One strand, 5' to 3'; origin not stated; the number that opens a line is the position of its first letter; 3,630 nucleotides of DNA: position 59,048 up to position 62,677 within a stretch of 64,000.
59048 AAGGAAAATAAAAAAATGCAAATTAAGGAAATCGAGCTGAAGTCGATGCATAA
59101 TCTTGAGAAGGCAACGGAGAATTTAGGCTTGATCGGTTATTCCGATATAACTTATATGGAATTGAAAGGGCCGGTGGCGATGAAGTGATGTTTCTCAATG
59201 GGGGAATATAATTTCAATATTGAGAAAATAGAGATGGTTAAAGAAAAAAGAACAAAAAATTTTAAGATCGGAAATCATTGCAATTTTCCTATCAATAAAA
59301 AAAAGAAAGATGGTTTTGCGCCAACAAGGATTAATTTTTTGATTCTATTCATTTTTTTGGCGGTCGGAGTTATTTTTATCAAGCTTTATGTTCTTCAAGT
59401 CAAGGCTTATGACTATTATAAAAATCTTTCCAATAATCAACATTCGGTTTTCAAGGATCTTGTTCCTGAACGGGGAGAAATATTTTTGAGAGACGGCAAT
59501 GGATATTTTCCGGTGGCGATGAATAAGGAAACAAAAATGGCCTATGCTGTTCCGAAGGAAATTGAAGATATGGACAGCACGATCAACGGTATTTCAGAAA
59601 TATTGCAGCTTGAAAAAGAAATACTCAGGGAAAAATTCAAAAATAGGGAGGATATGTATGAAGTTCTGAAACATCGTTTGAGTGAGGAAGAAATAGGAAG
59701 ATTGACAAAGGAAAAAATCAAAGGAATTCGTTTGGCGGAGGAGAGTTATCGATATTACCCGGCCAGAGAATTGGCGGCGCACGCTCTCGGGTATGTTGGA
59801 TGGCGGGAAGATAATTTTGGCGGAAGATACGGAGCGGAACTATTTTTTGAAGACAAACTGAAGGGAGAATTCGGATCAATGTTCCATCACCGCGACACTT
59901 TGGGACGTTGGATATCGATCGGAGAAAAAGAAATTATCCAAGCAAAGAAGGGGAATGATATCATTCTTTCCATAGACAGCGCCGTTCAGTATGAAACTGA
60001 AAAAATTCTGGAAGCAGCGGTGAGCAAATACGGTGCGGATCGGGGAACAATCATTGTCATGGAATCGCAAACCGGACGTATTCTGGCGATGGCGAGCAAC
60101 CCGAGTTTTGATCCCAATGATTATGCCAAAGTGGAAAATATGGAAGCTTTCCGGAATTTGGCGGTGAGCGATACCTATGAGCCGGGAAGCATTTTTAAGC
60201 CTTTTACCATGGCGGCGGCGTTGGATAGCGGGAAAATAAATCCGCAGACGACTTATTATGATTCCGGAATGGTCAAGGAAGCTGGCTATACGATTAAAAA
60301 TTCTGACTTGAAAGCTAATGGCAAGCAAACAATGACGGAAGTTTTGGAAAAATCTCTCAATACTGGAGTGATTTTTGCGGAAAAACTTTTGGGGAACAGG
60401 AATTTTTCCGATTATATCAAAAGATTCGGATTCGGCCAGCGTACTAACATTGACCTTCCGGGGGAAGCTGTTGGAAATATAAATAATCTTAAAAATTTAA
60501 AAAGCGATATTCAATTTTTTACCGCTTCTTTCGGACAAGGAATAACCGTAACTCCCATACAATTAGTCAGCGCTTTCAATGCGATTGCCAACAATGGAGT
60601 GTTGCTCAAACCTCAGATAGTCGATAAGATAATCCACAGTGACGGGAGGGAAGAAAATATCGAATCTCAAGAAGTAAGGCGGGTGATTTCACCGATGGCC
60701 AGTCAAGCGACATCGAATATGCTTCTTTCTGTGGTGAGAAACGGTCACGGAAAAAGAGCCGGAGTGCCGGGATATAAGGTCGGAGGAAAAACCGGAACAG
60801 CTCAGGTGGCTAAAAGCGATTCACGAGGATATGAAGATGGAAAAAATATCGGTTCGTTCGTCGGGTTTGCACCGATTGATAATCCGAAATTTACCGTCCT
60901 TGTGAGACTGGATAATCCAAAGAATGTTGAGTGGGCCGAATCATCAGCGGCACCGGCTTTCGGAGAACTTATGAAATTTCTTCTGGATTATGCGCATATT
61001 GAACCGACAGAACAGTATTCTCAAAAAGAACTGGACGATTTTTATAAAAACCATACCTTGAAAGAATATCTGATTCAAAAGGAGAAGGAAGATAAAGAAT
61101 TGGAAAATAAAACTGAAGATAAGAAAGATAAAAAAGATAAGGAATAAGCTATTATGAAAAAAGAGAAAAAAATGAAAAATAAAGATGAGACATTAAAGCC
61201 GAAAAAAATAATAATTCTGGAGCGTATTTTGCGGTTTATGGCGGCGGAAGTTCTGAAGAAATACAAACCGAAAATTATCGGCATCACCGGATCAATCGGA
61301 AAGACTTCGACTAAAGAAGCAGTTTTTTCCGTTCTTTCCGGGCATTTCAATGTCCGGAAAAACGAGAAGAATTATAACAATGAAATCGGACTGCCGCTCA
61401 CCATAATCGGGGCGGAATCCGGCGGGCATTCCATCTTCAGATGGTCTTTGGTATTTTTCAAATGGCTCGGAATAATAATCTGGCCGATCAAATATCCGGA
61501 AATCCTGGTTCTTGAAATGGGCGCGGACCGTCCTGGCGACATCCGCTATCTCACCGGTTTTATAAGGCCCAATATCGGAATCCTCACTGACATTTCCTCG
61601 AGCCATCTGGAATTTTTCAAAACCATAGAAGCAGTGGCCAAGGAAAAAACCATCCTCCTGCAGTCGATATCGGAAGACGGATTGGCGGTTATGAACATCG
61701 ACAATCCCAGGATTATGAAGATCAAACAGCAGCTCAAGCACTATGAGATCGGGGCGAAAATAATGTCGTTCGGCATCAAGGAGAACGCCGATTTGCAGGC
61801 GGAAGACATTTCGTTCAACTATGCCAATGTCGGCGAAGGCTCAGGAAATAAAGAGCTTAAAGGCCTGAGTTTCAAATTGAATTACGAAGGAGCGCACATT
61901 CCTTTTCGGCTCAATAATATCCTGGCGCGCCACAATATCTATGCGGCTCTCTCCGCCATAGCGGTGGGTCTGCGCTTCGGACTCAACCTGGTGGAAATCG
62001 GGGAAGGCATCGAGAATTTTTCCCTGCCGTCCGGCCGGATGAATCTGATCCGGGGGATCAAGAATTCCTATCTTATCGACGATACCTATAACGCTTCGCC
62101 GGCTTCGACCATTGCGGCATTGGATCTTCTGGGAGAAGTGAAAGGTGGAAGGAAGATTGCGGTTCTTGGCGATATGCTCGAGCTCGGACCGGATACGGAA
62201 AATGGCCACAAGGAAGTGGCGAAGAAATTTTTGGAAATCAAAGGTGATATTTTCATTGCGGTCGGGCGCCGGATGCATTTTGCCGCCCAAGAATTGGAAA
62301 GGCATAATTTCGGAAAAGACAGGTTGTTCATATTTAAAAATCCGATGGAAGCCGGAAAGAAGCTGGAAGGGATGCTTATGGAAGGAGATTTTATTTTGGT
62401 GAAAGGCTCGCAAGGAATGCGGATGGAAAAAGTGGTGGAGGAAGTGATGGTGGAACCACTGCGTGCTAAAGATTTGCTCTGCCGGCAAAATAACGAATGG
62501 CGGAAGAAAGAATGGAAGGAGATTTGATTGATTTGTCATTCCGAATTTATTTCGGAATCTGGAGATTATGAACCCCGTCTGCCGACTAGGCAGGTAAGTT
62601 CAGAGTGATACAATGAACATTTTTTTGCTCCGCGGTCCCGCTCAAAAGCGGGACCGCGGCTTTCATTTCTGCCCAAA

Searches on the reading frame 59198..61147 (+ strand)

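Call 25: search_protein_families(library=pfam, proteins=[window:59198-61147:+], max_evalue=0.00001)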
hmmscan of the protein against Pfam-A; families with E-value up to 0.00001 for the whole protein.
window:59198-61147:+ (649 aa): 2 families
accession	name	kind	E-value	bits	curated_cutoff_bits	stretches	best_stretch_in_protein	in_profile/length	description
PF00905.27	Transpeptidase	-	2.2e-83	280.4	22.1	1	283-593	1-299/299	Penicillin binding protein transpeptidase domain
PF03717.20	PBP_dimer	-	6.6e-16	59.7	24.4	1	89-239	3-176/180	Penicillin-binding Protein dimerisation domain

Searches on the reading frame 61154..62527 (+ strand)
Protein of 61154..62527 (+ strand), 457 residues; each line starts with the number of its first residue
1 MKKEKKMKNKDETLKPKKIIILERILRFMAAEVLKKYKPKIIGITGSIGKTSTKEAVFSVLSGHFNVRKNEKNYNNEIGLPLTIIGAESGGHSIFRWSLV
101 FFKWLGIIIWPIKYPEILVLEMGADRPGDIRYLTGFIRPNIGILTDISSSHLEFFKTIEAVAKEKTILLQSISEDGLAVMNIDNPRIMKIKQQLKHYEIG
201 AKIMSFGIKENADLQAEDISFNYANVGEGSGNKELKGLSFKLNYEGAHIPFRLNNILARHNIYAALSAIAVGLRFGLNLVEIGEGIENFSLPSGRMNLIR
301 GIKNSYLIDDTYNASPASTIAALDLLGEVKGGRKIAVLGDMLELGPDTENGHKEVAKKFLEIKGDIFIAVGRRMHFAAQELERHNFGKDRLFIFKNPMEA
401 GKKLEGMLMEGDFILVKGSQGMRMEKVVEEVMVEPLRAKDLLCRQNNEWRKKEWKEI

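Call 25: search_protein_families(library=pfam, proteins=[window:61154-62527:+], max_evalue=0.00001)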
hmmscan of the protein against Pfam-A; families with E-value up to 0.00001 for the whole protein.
window:61154-62527:+ (457 aa): 2 families
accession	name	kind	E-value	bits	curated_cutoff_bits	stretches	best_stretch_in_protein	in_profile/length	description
PF08245.18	Mur_ligase_M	-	7.2e-31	108.1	24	1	115-271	57-199/200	Mur ligase middle domain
PF02875.26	Mur_ligase_C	-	1.3e-18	68.5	28.4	1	294-419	1-126/127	Mur ligase, glutamate ligase domain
